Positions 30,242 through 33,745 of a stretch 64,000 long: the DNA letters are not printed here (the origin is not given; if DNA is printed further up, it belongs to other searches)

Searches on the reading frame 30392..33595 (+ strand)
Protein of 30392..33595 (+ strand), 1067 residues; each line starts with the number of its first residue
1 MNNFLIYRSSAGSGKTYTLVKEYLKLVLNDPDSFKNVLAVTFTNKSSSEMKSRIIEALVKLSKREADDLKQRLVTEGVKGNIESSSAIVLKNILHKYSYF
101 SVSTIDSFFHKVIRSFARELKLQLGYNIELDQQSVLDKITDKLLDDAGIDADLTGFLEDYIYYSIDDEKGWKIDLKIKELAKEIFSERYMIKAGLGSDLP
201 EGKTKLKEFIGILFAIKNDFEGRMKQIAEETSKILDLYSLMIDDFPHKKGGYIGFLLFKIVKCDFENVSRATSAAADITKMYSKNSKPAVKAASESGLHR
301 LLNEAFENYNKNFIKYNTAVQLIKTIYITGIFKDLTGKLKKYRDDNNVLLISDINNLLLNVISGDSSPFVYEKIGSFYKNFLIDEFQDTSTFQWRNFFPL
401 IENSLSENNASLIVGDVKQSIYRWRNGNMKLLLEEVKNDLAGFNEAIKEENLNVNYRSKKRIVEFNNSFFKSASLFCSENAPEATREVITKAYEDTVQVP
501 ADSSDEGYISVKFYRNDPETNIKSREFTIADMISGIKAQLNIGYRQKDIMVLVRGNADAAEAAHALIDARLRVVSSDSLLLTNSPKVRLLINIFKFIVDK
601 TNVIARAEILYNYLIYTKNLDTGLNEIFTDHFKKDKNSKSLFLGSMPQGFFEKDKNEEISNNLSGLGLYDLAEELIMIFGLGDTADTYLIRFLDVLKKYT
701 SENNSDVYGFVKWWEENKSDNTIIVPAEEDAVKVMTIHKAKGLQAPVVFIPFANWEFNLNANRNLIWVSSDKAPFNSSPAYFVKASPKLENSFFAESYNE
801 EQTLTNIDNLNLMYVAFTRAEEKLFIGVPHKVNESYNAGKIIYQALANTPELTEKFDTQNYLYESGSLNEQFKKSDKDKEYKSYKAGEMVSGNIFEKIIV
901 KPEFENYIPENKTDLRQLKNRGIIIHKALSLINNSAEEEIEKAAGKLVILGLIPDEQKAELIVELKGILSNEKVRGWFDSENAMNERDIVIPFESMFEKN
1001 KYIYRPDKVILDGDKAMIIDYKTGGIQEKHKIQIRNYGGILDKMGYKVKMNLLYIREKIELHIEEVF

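Call 50: search_protein_families(library=pfam, proteins=[window:30392-33595:+], max_evalue=0.0001)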
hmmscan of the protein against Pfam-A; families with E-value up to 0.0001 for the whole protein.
window:30392-33595:+ (1067 aa): 4 families
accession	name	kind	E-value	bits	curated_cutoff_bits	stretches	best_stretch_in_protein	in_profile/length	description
PF00580.27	UvrD-helicase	-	4.3e-37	128.7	23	1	9-435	20-266/271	UvrD/REP helicase N-terminal domain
PF13361.12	UvrD_C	-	4.8e-16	59.5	25.6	2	728-827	284-346/350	UvrD-like helicase C-terminal domain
PF13538.12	UvrD_C_2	-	9e-10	38.7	27.4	1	734-767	4-39/52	UvrD-like helicase C-terminal domain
PF13245.12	AAA_19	-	9.6e-08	32.7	25.1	0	8-55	17-62/134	AAA domain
